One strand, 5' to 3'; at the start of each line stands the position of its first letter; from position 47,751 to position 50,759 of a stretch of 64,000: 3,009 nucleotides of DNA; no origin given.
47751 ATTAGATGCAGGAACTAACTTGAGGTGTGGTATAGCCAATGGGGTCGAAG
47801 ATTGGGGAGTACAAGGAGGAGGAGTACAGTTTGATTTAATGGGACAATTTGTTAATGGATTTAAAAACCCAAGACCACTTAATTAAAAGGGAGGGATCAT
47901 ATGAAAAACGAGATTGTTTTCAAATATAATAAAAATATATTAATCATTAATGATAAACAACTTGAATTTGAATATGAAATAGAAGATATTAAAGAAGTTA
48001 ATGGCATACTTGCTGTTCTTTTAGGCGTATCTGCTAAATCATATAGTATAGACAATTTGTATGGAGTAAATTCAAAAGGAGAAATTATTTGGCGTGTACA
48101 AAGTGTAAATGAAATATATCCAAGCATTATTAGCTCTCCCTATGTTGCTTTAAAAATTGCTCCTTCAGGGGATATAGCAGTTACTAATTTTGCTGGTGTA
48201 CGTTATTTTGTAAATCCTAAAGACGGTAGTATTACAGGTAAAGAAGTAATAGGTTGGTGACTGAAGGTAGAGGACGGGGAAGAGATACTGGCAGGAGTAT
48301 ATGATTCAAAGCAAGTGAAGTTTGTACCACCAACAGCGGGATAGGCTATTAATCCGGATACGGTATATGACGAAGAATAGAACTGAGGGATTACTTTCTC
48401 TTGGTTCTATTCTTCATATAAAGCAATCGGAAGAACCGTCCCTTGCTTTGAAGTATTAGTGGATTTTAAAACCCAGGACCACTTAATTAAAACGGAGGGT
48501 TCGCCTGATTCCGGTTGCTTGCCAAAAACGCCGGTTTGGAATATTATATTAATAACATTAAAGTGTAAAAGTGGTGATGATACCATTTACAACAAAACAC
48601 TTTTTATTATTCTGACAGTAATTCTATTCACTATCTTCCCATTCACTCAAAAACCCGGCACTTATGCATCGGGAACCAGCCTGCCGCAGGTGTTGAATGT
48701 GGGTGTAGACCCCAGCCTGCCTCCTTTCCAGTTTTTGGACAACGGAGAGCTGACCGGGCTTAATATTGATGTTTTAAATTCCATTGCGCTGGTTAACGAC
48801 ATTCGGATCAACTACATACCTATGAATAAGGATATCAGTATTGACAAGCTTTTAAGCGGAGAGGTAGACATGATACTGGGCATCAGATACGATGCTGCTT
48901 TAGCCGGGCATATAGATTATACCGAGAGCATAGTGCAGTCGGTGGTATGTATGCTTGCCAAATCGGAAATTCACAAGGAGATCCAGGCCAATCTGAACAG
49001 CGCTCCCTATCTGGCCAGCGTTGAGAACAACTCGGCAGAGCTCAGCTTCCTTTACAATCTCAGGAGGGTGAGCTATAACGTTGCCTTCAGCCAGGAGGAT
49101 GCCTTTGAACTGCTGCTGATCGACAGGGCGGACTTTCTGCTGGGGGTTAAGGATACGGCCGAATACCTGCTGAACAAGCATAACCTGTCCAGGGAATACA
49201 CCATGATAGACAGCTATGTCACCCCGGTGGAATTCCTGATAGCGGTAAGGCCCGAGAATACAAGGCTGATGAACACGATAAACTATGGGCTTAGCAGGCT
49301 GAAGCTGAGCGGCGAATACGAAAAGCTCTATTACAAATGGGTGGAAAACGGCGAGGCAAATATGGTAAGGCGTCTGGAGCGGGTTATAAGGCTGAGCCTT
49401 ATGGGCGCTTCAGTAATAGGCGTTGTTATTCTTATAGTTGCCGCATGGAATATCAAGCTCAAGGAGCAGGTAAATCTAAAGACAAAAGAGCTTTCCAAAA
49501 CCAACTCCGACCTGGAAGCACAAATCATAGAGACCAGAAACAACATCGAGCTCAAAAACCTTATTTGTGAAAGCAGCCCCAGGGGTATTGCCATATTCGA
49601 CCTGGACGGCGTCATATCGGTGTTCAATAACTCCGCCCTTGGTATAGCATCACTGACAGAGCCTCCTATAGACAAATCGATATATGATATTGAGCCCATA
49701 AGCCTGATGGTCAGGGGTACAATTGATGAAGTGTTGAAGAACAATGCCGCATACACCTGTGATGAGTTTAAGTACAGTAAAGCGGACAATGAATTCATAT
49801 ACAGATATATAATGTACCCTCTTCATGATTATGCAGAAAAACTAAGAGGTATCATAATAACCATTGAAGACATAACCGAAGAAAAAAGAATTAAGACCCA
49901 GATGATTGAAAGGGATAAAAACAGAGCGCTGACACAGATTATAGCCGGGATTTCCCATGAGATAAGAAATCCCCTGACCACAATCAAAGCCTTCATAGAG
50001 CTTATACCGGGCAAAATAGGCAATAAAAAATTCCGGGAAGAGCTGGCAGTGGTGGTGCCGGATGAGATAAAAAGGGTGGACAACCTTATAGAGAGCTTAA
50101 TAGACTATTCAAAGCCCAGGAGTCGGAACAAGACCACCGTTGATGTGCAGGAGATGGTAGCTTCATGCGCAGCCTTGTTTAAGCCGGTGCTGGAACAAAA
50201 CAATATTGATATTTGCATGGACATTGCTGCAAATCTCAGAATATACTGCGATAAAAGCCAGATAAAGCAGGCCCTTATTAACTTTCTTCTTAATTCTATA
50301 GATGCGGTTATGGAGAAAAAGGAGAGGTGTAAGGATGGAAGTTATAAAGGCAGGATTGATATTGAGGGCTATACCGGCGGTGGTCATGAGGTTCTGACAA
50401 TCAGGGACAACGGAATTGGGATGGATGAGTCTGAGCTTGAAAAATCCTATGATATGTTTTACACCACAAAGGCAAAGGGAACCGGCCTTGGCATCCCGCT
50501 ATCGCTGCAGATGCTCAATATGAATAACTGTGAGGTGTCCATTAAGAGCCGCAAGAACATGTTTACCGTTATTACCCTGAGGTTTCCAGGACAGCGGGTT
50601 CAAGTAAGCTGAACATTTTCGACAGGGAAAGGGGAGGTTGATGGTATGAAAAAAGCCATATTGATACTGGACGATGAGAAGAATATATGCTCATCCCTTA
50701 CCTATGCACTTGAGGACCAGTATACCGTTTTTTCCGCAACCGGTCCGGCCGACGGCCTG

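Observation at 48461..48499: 39-bp repeat of the toxin 3' end plus immunity RBS, fused in frame to the start of a sensor histidine kinase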

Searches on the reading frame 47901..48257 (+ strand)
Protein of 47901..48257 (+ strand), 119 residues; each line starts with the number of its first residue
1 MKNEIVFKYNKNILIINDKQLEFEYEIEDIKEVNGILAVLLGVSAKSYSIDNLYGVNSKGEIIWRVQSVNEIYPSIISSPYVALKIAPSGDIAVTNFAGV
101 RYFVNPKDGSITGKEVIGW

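Call 9: search_protein_families(library=pfam, proteins=[window:47901-48257:+], max_evalue=0.01)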
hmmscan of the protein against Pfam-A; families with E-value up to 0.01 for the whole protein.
window:47901-48257:+ (119 aa): 0 families

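Call 10: search_protein_families(library=ncbifam, proteins=[window:47901-48257:+], max_evalue=0.01)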
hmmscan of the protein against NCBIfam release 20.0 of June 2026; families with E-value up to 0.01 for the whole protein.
window:47901-48257:+ (119 aa): 0 families

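Call 22: list_cluster_members(proteins=[P0001, window:47901-48257:+, window:50646-51995:+, window:45607-46245:-, window:44643-45584:+])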
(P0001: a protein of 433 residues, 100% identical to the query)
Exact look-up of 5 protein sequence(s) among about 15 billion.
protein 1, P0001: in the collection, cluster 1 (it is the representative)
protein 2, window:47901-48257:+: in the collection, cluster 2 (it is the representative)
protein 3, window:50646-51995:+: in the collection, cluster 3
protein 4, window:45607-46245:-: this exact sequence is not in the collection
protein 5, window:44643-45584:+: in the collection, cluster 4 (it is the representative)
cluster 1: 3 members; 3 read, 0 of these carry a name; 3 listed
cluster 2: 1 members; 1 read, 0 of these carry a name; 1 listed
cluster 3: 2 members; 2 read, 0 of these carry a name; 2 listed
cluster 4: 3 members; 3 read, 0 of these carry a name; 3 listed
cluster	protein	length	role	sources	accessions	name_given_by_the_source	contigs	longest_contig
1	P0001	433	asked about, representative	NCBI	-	-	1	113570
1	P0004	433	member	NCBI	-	-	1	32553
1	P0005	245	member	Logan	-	-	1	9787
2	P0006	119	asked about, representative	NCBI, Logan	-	-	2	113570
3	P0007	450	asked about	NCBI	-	-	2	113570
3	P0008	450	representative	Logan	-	-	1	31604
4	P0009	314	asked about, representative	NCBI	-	-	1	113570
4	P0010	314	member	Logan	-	-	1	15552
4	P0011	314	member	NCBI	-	-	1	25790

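Call 43: find_homologous_proteins(query=window:47901-48257:+, max_evalue=0.001)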
Query window:47901-48257:+ (119 aa): 1 proteins with E <= 0.001 among 5 candidates.
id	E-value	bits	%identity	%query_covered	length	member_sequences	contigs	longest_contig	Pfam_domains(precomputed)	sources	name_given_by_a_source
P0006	9.3e-70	250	100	100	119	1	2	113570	PF25857.1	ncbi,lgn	-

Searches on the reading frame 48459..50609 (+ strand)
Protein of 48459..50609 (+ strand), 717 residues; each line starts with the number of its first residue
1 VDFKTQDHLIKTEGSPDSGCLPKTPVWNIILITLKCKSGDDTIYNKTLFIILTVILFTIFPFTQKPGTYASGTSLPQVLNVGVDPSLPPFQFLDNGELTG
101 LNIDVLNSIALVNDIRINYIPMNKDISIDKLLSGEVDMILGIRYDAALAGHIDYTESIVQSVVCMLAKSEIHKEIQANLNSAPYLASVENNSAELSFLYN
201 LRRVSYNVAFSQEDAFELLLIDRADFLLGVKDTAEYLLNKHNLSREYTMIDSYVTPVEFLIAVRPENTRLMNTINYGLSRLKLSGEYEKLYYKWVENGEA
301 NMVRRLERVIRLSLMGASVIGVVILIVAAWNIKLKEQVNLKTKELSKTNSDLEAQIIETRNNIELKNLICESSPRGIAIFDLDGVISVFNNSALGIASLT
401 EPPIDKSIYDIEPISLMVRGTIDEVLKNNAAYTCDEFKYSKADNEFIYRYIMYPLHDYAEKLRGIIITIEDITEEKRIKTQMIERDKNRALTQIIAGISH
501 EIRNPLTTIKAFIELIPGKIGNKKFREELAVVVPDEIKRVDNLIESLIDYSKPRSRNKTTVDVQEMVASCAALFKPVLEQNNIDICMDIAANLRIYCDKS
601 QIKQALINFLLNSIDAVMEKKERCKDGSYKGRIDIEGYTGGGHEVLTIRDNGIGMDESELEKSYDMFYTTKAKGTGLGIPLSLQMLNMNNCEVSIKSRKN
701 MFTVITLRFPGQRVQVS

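Call 9: search_protein_families(library=pfam, proteins=[window:48459-50609:+], max_evalue=0.01)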
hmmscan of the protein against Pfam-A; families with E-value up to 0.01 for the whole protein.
window:48459-50609:+ (717 aa): 7 families
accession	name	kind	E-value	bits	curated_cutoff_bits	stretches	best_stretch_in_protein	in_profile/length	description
PF00497.25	SBP_bac_3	-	1e-20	74.3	26.4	1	79-296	1-131/132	Bacterial extracellular solute-binding proteins, family 3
PF02518.31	HATPase_c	-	6.5e-15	56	26.4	1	598-711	2-109/111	Histidine kinase-, DNA gyrase B-, and HSP90-like ATPase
PF00512.31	HisKA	-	2.1e-12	47.4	26.9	1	491-555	2-65/66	His Kinase A (phospho-acceptor) domain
PF13589.12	HATPase_c_3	-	0.00017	22.1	25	1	603-671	4-61/137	Histidine kinase-, DNA gyrase B-, and HSP90-like ATPase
PF13596.12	PAS_10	-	0.00055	21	22.1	1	369-473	4-106/106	PAS domain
PF08448.16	PAS_4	-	0.0015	19.2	23.1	1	371-477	2-110/110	PAS fold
PF13426.13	PAS_9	-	0.0036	18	27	0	376-474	3-103/103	PAS domain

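Call 10: search_protein_families(library=ncbifam, proteins=[window:48459-50609:+], max_evalue=0.01)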
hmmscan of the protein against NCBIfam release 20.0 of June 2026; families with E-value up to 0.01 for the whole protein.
window:48459-50609:+ (717 aa): 77 families (the best 25 are shown)
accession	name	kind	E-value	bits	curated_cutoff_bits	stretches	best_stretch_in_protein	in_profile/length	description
NF008468.0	PRK11360.1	equivalog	7.3e-63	212.9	646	1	352-713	259-610/616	two-component system sensor histidine kinase AtoS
NF046044.1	PnpS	equivalog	2.6e-37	128.8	400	1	336-710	27-390/390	two-component system histidine kinase PnpS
NF007688.0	PRK10364.1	equivalog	2.8e-33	115.4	479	1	476-711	225-451/460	two-component system sensor histidine kinase ZraS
NF033092.0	HK_WalK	equivalog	1.8e-30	106.1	725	1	374-710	268-593/594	cell wall metabolism sensor histidine kinase WalK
NF041210.1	his_kin_PieS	equivalog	2.7e-27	95.9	850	1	472-712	232-471/474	two component system sensor histidine kinase PieS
NF053867.1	SprKinKinDBac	equivalog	5.3e-27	94.4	775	1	487-710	282-496/500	sporulation kinase KinD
NF047466.1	hybrid_RR_LvrB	exception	7e-26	91.3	500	1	476-710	137-375/377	hybrid histidine kinase/response regulator LvrB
TIGR02966.1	phoR_proteo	equivalog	2.3e-25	89.3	334.2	1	369-701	11-325/333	phosphate regulon sensor histidine kinase PhoR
NF008312.0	PRK11100.1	equivalog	7e-22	77.9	356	1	489-710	254-473/477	two-component system sensor histidine kinase CreC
NF052574.1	HisKinEspCMyxo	equivalog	1.3e-21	76.5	1200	1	452-715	378-641/785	serine histidine kinase EspC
NF010411.0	PRK13837.1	equivalog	3e-21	75.2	647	1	491-710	450-674/828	two-component system VirA-like sensor kinase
NF010076.0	PRK13557.1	subfamily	2.1e-20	72.7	631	1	427-712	99-395/540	histidine kinase famiy protein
NF046026.1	HisKinCckACaul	equivalog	7.5e-20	70.6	1000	1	463-699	274-520/678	cell cycle histidine kinase CckA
NF049962.1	HisKinFlgSCampy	equivalog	1.4e-19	70.3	600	1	442-703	93-333/338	fla regulon two-component system sensor histidine kinase FlgS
NF008302.0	PRK11091.1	equivalog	2.3e-19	69.1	838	1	407-708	202-502/779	aerobic respiration two-component sensor histidine kinase ArcB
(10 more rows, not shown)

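Call 27: find_homologous_proteins(query=window:48459-50609:+, max_evalue=1e-30)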
Query window:48459-50609:+ (717 aa): 105 proteins with E <= 1e-30 among 8000 candidates.
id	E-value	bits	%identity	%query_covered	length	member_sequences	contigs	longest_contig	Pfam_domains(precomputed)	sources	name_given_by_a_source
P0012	0.0e+0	1589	100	100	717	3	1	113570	PF00497.26,PF02518.32,PF00512.32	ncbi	-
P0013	0.0e+0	1176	82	91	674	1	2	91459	PF13596.13,PF13426.14,PF00497.26,PF02518.32,PF00512.32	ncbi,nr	ncbi:MAG: hypothetical protein HPY66_1765 [Firmicutes bacterium]|nr:hypothetical protein [Bacillota 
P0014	0.0e+0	1157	83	89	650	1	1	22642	PF13596.13,PF13426.14,PF00497.26,PF02518.32,PF00512.32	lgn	-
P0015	0.0e+0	1096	78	89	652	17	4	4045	PF13426.14,PF00497.26,PF02518.32,PF00512.32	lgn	-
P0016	0.0e+0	1091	74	93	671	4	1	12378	PF13426.14,PF00497.26,PF02518.32,PF00512.32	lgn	-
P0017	0.0e+0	1090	77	89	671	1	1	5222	PF13426.14,PF00497.26,PF02518.32,PF00512.32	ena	-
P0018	0.0e+0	1085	74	93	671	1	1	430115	PF00497.26,PF02518.32,PF00512.32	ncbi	-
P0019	0.0e+0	1083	74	92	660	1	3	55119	PF13426.14,PF00497.26,PF02518.32,PF00512.32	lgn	-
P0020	0.0e+0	1072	76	89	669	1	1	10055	PF00497.26,PF02518.32,PF00512.32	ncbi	ncbi:MAG: transporter substrate-binding domain-containing protein [Clostridia bacterium]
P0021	0.0e+0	1067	73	93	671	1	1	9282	PF00497.26,PF02518.32,PF00512.32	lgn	-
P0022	0.0e+0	1063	74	89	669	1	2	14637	PF13596.13,PF13426.14,PF00497.26,PF02518.32,PF00512.32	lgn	-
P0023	0.0e+0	1042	73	90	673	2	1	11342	PF13596.13,PF13426.14,PF00497.26,PF02518.32,PF00512.32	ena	-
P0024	0.0e+0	1041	72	93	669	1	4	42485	PF13426.14,PF00497.26,PF02518.32,PF00512.32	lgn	-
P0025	0.0e+0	1038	71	93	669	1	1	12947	PF13596.13,PF13426.14,PF00497.26,PF02518.32,PF00512.32,PF13589.13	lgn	-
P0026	0.0e+0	1038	72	93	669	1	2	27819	PF13426.14,PF00497.26,PF02518.32,PF00512.32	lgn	-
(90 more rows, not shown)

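Call 29: find_related_loci(query=window:48588-50609:+, collection=genome_contigs, flank=10000)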
Query window:48588-50609:+ (674 aa) in genome_contigs; peptide patterns used: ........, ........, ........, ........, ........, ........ (x = any residue, [..] = any of these).
31 stretches matched a pattern; 3 encode a relative of the query (tblastn E <= 1e-3); 3 distinct loci.
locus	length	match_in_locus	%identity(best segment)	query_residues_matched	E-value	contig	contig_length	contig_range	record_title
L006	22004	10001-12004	81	1-668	0e+0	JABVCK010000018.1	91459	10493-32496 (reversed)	MAG: Bacillota bacterium isolate Ch29 Scaffold43, whole genome shotgun sequence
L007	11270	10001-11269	74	27-449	0e+0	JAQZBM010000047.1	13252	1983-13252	MAG: Clostridia bacterium isolate L_E1_T20_C_bin.105 scaffold_6693, whole genome shotgun sequence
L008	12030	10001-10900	24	382-643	5e-18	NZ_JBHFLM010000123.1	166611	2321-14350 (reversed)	Pelatocladus sp. BLCC-F211 bin3.fa-123, whole genome shotgun sequence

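Call 37: find_encoding_contigs(protein=P0014, flank=10000, max_places=2)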
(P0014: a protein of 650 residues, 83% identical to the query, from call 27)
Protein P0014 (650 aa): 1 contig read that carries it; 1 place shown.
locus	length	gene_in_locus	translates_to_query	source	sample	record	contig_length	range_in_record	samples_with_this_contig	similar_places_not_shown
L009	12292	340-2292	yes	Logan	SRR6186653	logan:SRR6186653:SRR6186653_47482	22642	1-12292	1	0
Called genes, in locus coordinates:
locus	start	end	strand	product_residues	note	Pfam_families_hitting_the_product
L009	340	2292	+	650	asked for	PF00497:SBP_bac_3, PF13426:PAS_9 (weak), PF13596:PAS_10 (faint), PF00512:HisKA, PF02518:HATPase_c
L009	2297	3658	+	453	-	PF00072:Response_reg, PF00158:Sigma54_activat, PF14532:Sigma54_activ_2, PF07728:AAA_5 (weak), PF25601:AAA_lid_14, PF02954:HTH_8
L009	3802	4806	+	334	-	PF16868:NMT1_3, PF12974:Phosphonate-bd, PF09084:NMT1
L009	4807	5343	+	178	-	PF08905:DUF1850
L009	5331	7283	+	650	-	PF06808:DctM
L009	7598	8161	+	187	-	PF01381:HTH_3, PF12844:HTH_19, PF13443:HTH_26 (weak), PF07883:Cupin_2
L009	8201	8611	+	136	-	PF13247:Fer4_11, PF14697:Fer4_21 (weak), PF12838:Fer4_7 (weak), PF25160:LdpA_Fe-S-bd (weak), PF12797:Fer4_2, PF00037:Fer4, PF12837:Fer4_6, PF13237:Fer4_10 (weak), +2 more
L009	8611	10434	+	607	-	PF02730:AFOR_N, PF01314:AFOR_C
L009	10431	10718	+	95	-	PF02597:ThiS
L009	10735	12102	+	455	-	PF13520:AA_permease_2, PF00324:AA_permease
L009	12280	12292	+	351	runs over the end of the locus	PF07355:GRDB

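Call 38: find_encoding_contigs(protein=P0019, flank=10000, max_places=2)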
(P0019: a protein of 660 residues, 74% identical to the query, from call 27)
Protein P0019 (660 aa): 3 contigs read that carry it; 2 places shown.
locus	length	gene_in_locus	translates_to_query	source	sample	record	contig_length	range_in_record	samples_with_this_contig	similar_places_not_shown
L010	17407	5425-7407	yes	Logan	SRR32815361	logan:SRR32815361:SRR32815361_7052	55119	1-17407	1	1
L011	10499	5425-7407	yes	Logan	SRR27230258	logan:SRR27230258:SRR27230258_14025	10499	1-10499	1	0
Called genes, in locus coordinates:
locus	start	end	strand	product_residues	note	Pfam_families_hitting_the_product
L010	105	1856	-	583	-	PF13687:DUF4153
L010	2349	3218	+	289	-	PF01408:GFO_IDH_MocA (weak), PF10727:Rossmann-like, PF10728:DUF2520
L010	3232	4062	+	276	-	PF02548:Pantoate_transf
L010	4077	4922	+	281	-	PF02569:Pantoate_ligase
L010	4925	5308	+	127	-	PF02261:Asp_decarbox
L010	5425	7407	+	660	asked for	PF00497:SBP_bac_3, PF13426:PAS_9 (weak), PF00512:HisKA, PF02518:HATPase_c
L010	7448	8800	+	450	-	PF00072:Response_reg, PF00004:AAA (faint), PF07724:AAA_2 (faint), PF00158:Sigma54_activat, PF14532:Sigma54_activ_2, PF07728:AAA_5 (weak), PF25601:AAA_lid_14, PF02954:HTH_8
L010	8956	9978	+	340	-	PF16868:NMT1_3, PF12974:Phosphonate-bd, PF09084:NMT1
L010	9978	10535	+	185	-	PF08905:DUF1850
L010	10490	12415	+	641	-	PF06808:DctM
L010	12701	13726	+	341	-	-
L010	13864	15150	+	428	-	PF05977:MFS_3, PF07690:MFS_1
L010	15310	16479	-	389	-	PF00202:Aminotran_3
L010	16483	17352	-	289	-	PF00696:AA_kinase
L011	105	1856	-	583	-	PF13687:DUF4153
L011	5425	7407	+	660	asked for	PF00497:SBP_bac_3, PF13426:PAS_9 (weak), PF00512:HisKA, PF02518:HATPase_c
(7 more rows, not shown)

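Call 39: find_encoding_contigs(protein=P0018, flank=10000, max_places=2)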
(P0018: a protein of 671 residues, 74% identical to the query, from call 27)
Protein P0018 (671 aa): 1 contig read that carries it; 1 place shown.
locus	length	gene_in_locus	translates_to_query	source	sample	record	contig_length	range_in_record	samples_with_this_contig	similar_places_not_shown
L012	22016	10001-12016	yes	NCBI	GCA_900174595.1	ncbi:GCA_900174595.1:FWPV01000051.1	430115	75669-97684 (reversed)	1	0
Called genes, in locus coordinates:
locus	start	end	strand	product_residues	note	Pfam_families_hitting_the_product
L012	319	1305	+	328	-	-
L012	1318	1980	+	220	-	-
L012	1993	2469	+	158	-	PF08937:ThsB_TIR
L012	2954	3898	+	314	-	-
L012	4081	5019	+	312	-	PF04237:YjbR, PF03352:Adenine_glyco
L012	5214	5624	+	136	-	PF04205:FMN_bind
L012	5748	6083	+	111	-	-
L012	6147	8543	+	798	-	PF07517:SecA_DEAD, PF01043:SecA_PP_bind, PF21090:P-loop_SecA, PF07516:SecA_SW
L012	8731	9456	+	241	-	PF03591:AzlC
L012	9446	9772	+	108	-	PF05437:AzlD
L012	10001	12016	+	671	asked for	PF00497:SBP_bac_3, PF00512:HisKA, PF02518:HATPase_c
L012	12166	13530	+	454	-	PF00072:Response_reg, PF00158:Sigma54_activat, PF14532:Sigma54_activ_2, PF00004:AAA (weak), PF07728:AAA_5, PF25601:AAA_lid_14, PF02954:HTH_8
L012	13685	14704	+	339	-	PF16868:NMT1_3, PF12974:Phosphonate-bd, PF09084:NMT1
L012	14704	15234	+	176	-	PF08905:DUF1850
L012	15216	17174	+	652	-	PF06808:DctM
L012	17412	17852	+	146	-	-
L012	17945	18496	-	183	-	PF02525:Flavodoxin_2, PF03358:FMN_red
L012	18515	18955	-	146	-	PF01047:MarR, PF12802:MarR_2, PF13463:HTH_27 (weak)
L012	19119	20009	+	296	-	PF09860:DUF2087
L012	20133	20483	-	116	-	-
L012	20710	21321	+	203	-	PF00440:TetR_N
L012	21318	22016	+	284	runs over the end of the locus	PF00005:ABC_tran, PF13304:AAA_21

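Call 63: find_encoding_contigs(protein=P0015, flank=3000, max_places=2)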
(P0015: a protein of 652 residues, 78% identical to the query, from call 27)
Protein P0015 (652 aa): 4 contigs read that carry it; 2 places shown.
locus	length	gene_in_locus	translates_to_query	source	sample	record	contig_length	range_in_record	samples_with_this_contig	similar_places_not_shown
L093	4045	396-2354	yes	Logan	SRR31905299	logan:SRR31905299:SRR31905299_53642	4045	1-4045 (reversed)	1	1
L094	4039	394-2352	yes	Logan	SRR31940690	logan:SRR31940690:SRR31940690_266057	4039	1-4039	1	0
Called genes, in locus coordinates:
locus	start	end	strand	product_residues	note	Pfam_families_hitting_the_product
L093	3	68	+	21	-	?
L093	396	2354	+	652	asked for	PF00497:SBP_bac_3, PF13426:PAS_9 (faint), PF00512:HisKA, PF02518:HATPase_c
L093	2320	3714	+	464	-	PF00072:Response_reg, PF00158:Sigma54_activat, PF14532:Sigma54_activ_2, PF07728:AAA_5, PF25601:AAA_lid_14, PF02954:HTH_8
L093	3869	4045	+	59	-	?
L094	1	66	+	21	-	?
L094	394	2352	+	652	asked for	PF00497:SBP_bac_3, PF13426:PAS_9 (faint), PF00512:HisKA, PF02518:HATPase_c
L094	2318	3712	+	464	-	PF00072:Response_reg, PF00158:Sigma54_activat, PF14532:Sigma54_activ_2, PF07728:AAA_5, PF25601:AAA_lid_14, PF02954:HTH_8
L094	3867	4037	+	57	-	?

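Call 64: find_encoding_contigs(protein=P0016, flank=3000, max_places=1)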
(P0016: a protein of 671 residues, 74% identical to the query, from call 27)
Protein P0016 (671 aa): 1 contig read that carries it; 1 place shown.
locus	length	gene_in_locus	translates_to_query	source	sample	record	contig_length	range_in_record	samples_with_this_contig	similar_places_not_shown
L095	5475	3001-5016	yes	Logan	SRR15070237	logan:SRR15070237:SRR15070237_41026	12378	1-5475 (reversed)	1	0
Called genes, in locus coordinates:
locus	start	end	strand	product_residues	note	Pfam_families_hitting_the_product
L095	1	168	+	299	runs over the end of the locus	PF18937:DUF5685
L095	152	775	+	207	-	PF00226:DnaJ, PF07719:TPR_2 (faint), PF13181:TPR_8 (faint)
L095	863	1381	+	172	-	-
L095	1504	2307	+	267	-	PF12146:Hydrolase_4, PF00561:Abhydrolase_1, PF12697:Abhydrolase_6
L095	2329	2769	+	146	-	PF09719:C_GCAxxG_C_C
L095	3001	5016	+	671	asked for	PF00497:SBP_bac_3, PF13426:PAS_9 (weak), PF00512:HisKA, PF02518:HATPase_c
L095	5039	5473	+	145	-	?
